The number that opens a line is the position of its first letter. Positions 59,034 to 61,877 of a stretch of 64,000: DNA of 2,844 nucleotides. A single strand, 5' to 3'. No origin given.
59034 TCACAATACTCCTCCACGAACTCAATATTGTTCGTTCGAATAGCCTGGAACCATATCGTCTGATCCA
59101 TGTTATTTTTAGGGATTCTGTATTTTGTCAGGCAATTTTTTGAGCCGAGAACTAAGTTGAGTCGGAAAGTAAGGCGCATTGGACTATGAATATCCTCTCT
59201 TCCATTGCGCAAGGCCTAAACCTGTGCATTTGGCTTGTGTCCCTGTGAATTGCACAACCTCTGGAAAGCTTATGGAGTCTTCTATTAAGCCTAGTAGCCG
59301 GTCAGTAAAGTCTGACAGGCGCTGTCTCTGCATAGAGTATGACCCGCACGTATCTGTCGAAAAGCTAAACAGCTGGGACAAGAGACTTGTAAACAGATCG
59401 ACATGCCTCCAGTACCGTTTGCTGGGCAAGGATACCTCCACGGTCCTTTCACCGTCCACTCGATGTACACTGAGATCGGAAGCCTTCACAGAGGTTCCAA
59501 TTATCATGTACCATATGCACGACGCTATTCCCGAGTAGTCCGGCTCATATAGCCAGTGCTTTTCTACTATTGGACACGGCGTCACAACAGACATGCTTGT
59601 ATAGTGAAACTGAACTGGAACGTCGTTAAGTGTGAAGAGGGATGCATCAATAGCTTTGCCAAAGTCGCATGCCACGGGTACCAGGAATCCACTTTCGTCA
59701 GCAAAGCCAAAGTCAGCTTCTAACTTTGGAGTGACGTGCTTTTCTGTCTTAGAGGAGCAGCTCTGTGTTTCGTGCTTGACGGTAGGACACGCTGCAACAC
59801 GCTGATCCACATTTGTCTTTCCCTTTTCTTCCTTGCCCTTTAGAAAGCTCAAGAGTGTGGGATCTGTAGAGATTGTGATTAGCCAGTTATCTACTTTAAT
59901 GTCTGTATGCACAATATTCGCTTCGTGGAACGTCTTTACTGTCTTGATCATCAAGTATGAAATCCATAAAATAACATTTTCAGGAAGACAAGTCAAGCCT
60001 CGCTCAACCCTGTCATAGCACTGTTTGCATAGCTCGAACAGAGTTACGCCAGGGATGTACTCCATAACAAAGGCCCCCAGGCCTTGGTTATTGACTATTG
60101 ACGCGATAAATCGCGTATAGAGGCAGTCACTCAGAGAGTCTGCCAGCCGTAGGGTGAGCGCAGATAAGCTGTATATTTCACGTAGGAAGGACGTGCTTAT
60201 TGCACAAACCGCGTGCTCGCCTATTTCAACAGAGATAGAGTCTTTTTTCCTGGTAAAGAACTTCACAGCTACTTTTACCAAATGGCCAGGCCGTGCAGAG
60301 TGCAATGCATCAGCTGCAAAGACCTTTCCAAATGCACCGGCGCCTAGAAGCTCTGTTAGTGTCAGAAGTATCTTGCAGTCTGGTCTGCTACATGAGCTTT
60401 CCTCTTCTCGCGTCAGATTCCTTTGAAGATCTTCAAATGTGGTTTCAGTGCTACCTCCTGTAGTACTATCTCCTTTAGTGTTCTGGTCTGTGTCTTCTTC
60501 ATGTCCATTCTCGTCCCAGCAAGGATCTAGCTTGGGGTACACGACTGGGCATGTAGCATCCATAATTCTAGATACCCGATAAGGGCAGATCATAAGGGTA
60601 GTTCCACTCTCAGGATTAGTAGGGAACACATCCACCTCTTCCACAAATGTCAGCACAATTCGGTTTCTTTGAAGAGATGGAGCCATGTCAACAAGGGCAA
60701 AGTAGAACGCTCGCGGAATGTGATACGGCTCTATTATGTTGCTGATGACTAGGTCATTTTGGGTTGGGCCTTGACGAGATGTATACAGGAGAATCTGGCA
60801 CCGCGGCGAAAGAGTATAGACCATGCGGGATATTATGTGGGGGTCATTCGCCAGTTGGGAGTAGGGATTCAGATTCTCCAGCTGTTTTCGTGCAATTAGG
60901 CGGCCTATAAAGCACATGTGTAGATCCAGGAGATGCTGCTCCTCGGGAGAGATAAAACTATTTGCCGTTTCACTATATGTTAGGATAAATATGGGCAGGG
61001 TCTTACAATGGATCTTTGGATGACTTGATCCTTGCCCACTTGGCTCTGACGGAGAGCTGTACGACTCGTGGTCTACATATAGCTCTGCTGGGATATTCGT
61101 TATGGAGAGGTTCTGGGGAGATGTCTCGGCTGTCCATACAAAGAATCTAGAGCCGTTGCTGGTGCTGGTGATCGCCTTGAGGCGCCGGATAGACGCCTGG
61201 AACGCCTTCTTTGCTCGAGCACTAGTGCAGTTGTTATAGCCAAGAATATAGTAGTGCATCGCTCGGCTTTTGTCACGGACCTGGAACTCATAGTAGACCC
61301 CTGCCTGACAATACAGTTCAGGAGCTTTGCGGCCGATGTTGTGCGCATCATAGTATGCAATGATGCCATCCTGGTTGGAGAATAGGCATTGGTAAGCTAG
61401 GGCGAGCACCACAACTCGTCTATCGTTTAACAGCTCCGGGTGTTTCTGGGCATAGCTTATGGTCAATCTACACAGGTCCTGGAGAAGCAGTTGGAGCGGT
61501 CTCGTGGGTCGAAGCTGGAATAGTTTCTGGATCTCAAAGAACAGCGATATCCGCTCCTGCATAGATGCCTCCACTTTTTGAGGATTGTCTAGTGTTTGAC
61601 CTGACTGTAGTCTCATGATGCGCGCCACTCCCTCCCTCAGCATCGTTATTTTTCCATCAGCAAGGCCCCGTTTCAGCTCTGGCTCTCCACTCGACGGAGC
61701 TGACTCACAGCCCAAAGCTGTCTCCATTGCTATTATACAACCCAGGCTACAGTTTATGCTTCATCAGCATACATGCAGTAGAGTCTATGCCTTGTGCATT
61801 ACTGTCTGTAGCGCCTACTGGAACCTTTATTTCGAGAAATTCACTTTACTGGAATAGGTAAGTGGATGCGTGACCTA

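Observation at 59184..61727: BUB1 orthologue with divergent catalytic loop (HTD)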

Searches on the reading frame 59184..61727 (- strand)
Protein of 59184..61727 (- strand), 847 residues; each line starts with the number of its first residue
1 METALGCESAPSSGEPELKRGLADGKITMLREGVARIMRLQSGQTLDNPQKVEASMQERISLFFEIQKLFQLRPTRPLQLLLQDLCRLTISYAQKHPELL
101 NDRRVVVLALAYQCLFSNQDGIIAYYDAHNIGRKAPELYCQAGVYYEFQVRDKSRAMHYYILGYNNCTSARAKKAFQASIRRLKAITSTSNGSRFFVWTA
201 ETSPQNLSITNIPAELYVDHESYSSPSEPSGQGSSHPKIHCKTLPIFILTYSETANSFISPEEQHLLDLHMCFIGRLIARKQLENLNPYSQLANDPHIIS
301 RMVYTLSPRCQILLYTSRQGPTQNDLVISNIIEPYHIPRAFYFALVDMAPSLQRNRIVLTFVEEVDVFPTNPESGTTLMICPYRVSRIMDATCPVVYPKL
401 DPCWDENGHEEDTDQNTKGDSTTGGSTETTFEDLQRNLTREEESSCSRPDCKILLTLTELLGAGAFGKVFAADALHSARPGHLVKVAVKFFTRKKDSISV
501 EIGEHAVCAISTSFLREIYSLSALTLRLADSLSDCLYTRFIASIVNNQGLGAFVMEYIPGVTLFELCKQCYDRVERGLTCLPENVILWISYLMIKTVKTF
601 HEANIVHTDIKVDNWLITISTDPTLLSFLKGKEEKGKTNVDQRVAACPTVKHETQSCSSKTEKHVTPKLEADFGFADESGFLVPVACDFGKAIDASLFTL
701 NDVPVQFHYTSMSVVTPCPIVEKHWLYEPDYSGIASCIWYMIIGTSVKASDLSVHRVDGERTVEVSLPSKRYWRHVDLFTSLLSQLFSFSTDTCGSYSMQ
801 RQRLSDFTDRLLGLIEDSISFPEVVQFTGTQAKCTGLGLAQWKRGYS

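Call 3: search_protein_families(library=pfam, proteins=[window:59184-61727:-], max_evalue=10)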
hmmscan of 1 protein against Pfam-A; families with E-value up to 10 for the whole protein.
window:59184-61727:- (847 aa): 3 families
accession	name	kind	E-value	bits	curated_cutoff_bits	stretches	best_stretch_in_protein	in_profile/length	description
PF00069.31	Pkinase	-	8.3e-09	35.7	31.7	1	457-619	3-133/263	Protein kinase domain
PF07714.23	PK_Tyr_Ser-Thr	-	0.00022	21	23.1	1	455-618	1-136/258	Protein tyrosine and serine/threonine kinase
PF08311.18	Mad3_BUB1_I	-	0.0023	18.3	31.4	1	82-163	42-122/123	Mad3/BUB1 homology region 1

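Call 4: search_solved_structures(query=window:59184-61727:-, max_evalue=10, show_alignments=3)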
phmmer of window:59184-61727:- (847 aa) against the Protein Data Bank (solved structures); distinct sequences matched with E-value up to 10: 124 (the best 60 are shown).
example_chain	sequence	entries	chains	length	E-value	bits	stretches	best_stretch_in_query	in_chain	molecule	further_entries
4qpm_A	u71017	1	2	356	0.00018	23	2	686-750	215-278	Mitotic checkpoint serine/threonine-protein kinase BUB1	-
6f7b_A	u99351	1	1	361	0.00019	22.9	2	686-750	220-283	Mitotic checkpoint serine/threonine-protein kinase BUB1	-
9rj2_A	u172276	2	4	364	0.00019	22.8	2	686-750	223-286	Mitotic checkpoint serine/threonine-protein kinase BUB1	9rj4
4r8q_A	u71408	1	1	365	0.00019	22.8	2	686-750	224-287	Mitotic checkpoint serine/threonine-protein kinase BUB1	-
5dmz_A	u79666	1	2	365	0.0002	22.8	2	686-750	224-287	Mitotic checkpoint serine/threonine-protein kinase BUB1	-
6jkk_A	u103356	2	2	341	0.0011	20.3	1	537-626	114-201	Mitotic checkpoint control protein kinase BUB1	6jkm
2eu9_A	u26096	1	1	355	0.0016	19.8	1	585-678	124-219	Dual specificity protein kinase CLK3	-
2exe_A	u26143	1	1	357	0.0016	19.8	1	585-678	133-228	Dual specificity protein kinase CLK3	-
29mo_A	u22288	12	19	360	0.0016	19.8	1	585-678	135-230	Dual specificity protein kinase CLK3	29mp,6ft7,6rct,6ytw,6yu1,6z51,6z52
6fyp_A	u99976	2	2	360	0.0017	19.8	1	585-678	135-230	Dual specificity protein kinase CLK3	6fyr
2wu6_A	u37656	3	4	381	0.0018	19.6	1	586-678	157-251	DUAL SPECIFICITY PROTEIN KINASE CLK3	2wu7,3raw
6khf_A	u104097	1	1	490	0.0028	19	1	586-677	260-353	Dual specificity protein kinase CLK3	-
6yty_A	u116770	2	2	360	0.0049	18.2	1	585-678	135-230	Dual specificity protein kinase CLK3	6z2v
4xuf_A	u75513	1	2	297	0.045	15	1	458-501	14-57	Receptor-type tyrosine-protein kinase FLT3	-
6jqr_A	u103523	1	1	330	0.048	14.9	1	457-501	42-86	Receptor-type tyrosine-protein kinase FLT3,Receptor-type tyrosine-protein kinase FLT3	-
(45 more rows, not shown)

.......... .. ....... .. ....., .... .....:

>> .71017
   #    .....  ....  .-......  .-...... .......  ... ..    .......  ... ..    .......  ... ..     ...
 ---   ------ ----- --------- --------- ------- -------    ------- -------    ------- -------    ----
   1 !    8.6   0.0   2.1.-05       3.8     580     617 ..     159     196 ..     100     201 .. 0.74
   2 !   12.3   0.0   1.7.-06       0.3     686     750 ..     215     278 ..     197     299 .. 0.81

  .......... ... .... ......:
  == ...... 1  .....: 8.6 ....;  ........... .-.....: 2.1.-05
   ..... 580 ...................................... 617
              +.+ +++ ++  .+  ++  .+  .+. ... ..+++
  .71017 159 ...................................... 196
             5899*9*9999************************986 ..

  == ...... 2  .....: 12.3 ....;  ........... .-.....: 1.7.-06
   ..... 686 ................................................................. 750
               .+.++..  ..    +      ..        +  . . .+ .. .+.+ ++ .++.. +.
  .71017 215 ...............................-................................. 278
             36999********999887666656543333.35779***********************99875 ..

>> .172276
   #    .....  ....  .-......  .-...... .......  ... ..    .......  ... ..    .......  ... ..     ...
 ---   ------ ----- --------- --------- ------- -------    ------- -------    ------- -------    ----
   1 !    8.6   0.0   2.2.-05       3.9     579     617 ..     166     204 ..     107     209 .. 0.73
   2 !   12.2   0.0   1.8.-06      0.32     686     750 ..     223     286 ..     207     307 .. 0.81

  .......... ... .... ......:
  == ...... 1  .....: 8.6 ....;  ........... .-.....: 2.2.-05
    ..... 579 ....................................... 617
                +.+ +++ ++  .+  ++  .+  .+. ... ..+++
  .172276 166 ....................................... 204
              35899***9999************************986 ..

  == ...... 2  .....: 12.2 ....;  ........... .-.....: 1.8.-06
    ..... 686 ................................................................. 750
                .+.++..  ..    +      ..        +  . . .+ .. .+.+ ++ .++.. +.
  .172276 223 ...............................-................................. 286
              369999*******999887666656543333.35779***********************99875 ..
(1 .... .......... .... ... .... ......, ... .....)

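Call 5: find_homologous_proteins(query=window:59184-61727:-, max_evalue=0.001)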
Query window:59184-61727:- (847 aa): 6 proteins with E <= 0.001 among 8000 candidates.
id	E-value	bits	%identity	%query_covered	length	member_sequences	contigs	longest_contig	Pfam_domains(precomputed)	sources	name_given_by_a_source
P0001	0.0e+0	1753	91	100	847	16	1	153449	PF00069.32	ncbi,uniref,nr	ncbi:Kinase [Giardia lamblia P15]|uniref:Kinase n=1 Tax=Giardia intestinalis (strain P15) TaxID=6588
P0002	0.0e+0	1448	77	100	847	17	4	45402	PF00069.32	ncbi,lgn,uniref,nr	ncbi:Kinase [Giardia duodenalis assemblage B]|uniref:Kinase n=1 Tax=Giardia duodenalis assemblage B 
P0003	0.0e+0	1434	74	100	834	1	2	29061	PF00069.32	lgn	-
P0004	0.0e+0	1375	71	100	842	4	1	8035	PF00069.32,PF08311.19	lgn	-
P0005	3.2e-154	533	37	96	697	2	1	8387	PF00069.32,PF08311.19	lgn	-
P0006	3.3e-26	110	26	41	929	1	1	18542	PF08311.19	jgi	-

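Call 17: search_solved_structures(query=A1, max_evalue=1, show_alignments=4)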
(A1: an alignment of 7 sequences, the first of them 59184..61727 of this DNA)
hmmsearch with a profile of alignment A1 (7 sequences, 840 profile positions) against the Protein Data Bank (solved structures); distinct sequences matched with E-value up to 1: 532 (the best 60 are shown).
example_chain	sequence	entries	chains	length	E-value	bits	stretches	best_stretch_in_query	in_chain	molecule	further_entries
4qpm_A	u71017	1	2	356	1.1e-07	33.9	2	678-742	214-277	Mitotic checkpoint serine/threonine-protein kinase BUB1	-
6f7b_A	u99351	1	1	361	1.2e-07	33.8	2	678-742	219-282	Mitotic checkpoint serine/threonine-protein kinase BUB1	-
9rj2_A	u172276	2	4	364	1.2e-07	33.8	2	678-742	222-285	Mitotic checkpoint serine/threonine-protein kinase BUB1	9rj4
4r8q_A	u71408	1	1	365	1.2e-07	33.8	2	678-742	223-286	Mitotic checkpoint serine/threonine-protein kinase BUB1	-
5dmz_A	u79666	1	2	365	1.2e-07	33.8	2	678-742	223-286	Mitotic checkpoint serine/threonine-protein kinase BUB1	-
4aez_C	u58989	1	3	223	1.9e-05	26.6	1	37-158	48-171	MITOTIC SPINDLE CHECKPOINT COMPONENT MAD3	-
4xuf_A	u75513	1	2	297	0.0002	23.2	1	458-499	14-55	Receptor-type tyrosine-protein kinase FLT3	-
6jqr_A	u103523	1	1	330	0.00024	22.9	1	458-499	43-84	Receptor-type tyrosine-protein kinase FLT3,Receptor-type tyrosine-protein kinase FLT3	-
3esl_A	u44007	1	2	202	0.00025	22.9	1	42-168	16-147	Checkpoint serine/threonine-protein kinase BUB1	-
1rjb_A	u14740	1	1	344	0.00026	22.8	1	458-499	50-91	FL cytokine receptor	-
8xb1_A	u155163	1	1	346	0.00026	22.8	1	458-499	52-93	Receptor-type tyrosine-protein kinase FLT3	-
5x02_A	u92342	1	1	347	0.00026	22.8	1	458-499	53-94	Receptor-type tyrosine-protein kinase FLT3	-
6il3_A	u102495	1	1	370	0.00029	22.6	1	458-499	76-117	Receptor-type tyrosine-protein kinase FLT3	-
4rt7_A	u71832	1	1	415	0.00036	22.3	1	458-499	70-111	Receptor-type tyrosine-protein kinase FLT3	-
6jkk_A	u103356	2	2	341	0.0011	20.7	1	577-617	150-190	Mitotic checkpoint control protein kinase BUB1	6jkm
4a1g_A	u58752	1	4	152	0.0012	20.6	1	77-170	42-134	MITOTIC CHECKPOINT SERINE/THREONINE-PROTEIN KINASE BUB1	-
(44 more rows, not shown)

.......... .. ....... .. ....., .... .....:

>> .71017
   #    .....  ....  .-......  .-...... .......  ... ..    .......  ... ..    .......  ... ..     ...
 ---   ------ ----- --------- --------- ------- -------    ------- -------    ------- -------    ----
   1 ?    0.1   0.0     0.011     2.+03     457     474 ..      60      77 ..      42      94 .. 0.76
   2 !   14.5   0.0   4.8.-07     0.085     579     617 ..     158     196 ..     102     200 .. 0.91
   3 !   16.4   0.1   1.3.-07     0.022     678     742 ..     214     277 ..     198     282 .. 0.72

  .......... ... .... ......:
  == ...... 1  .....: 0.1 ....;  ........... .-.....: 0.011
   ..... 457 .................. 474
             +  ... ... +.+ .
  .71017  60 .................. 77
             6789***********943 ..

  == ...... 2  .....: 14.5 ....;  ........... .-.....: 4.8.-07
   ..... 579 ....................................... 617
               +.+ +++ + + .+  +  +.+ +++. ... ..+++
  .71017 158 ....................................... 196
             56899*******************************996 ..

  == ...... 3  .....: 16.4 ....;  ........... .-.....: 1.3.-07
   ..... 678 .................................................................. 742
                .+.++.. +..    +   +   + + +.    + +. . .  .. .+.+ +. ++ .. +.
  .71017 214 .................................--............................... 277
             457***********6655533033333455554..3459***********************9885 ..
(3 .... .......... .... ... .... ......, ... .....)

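Call 21: list_cluster_members(proteins=[window:59184-61727:-])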
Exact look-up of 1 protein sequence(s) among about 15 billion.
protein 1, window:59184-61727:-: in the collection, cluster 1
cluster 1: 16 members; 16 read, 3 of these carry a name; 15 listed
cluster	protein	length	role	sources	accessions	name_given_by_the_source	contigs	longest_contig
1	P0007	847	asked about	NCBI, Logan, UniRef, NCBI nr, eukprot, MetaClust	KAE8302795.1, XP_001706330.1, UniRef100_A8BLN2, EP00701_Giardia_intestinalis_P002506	Kinase [Giardia duodenalis] | Kinase n=1 Tax=Giardia intestinalis (strain ATCC 50803 / WB clone C6) TaxID=184922 ... | Kinase [Giardia intestinalis]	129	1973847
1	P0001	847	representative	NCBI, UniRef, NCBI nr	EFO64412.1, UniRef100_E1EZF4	Kinase [Giardia lamblia P15] | Kinase n=1 Tax=Giardia intestinalis (strain P15) TaxID=658858 RepID=E1EZF4_GIAIA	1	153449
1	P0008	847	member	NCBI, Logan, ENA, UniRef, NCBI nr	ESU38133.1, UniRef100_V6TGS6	Protein kinase, catalytic domain [Giardia duodenalis] | Protein kinase, catalytic domain n=1 Tax=Giardia intestinalis TaxID=5741 ... | Protein kinase, catalytic domain [Giardia intestinalis]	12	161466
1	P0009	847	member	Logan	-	-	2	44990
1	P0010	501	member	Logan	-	-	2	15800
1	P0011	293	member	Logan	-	-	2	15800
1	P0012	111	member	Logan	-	-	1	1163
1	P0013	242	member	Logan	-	-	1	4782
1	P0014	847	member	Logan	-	-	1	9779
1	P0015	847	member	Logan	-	-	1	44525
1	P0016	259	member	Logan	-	-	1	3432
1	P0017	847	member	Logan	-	-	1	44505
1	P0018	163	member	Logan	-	-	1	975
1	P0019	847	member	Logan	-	-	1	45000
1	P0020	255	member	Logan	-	-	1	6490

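Call 27: find_homologous_proteins(query=A1, max_evalue=0.001)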
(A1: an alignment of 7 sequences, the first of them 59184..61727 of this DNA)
Query A1 (7 sequences) (847 aa, profile of the alignment): 6 proteins with E <= 0.001 among 8000 candidates.
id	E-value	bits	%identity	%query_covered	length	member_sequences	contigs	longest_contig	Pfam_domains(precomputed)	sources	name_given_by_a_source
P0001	0.0e+0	1600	91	100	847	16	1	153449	PF00069.32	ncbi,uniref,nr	ncbi:Kinase [Giardia lamblia P15]|uniref:Kinase n=1 Tax=Giardia intestinalis (strain P15) TaxID=6588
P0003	0.0e+0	1575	74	100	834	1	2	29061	PF00069.32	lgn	-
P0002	0.0e+0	1571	77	100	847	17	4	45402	PF00069.32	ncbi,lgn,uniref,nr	ncbi:Kinase [Giardia duodenalis assemblage B]|uniref:Kinase n=1 Tax=Giardia duodenalis assemblage B 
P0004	0.0e+0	1563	71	100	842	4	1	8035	PF00069.32,PF08311.19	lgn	-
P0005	0.0e+0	1022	37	96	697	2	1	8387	PF00069.32,PF08311.19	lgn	-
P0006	3.3e-278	944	26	41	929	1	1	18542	PF08311.19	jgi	-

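Call 30: search_protein_families(library=pfam, alignment_id=A1, max_evalue=0.01)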
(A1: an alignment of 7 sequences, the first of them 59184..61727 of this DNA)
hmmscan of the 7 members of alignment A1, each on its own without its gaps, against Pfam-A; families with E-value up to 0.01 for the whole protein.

A. member 1, window:59184-61727:- (847 aa): 3 families
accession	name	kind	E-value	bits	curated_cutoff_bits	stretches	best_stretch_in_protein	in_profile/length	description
PF00069.31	Pkinase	-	8.3e-09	35.7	31.7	1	457-619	3-133/263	Protein kinase domain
PF07714.23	PK_Tyr_Ser-Thr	-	0.00022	21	23.1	1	455-618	1-136/258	Protein tyrosine and serine/threonine kinase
PF08311.18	Mad3_BUB1_I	-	0.0023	18.3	31.4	1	82-163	42-122/123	Mad3/BUB1 homology region 1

B. families by the number of members that match (of 7 scanned): 3 families
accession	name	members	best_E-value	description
PF08311.18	Mad3_BUB1_I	7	4.8e-10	Mad3/BUB1 homology region 1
PF00069.31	Pkinase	6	1.6e-09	Protein kinase domain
PF07714.23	PK_Tyr_Ser-Thr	6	2.9e-05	Protein tyrosine and serine/threonine kinase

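Call 40: find_encoding_contigs(protein=P0006, flank=5000, max_places=2)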
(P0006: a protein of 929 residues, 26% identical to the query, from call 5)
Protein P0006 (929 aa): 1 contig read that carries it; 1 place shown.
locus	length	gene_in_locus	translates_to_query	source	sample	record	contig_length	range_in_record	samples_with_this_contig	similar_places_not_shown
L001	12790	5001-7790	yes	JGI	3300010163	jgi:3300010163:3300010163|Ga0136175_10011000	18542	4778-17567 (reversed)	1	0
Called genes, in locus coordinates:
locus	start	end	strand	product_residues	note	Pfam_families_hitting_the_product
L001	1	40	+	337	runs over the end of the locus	?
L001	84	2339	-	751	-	-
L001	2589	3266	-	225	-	PF14681:UPRTase, PF00156:Pribosyltran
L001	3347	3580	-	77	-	-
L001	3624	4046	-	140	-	-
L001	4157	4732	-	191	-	PF16242:Pyrid_ox_like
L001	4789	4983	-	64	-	-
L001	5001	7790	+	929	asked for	PF08311:Mad3_BUB1_I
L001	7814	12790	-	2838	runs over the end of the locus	PF02207:zf-UBR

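Call 41: find_encoding_contigs(protein=P0005, flank=5000, max_places=2)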
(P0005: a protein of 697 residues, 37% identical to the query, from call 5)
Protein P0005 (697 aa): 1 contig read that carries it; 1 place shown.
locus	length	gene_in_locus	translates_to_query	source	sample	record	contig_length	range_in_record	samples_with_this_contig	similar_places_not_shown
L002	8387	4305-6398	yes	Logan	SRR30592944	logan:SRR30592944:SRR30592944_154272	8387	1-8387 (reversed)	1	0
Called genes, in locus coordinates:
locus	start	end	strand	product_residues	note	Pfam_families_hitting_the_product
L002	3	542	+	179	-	?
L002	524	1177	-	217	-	PF01248:Ribosomal_L7Ae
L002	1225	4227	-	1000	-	-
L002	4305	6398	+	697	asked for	PF08311:Mad3_BUB1_I, PF00069:Pkinase (weak)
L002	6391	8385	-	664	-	?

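Call 42: search_protein_representatives(alignment_id=A1)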
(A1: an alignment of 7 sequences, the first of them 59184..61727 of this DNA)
Query: 7 sequences, 840 profile positions. Proteins with E-value up to 0.001 (for the whole library): 416; up to 1e-10: 40; up to 1e-30: 5. The best 150 are listed.
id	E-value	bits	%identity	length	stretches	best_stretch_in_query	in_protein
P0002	0.0e+00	1571.1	-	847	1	1-840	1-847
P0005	0.0e+00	1021.9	-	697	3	200-624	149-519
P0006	1.1e-278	943.8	-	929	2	448-833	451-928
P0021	2.9e-117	409.8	-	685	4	452-632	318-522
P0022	9.1e-31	123.6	-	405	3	461-618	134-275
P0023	9.7e-22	93.7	-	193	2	456-617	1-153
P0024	1.4e-19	86.6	-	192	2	679-784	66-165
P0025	3.5e-19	85.3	-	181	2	553-617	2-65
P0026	4.1e-19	85.1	-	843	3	517-620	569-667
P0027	3.0e-17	78.9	-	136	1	457-576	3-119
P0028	2.3e-16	76.0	-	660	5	555-622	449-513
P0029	2.0e-14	69.6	-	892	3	515-622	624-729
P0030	5.1e-14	68.2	-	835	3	70-166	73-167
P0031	8.1e-14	67.5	-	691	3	680-774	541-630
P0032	1.5e-13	66.7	-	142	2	680-749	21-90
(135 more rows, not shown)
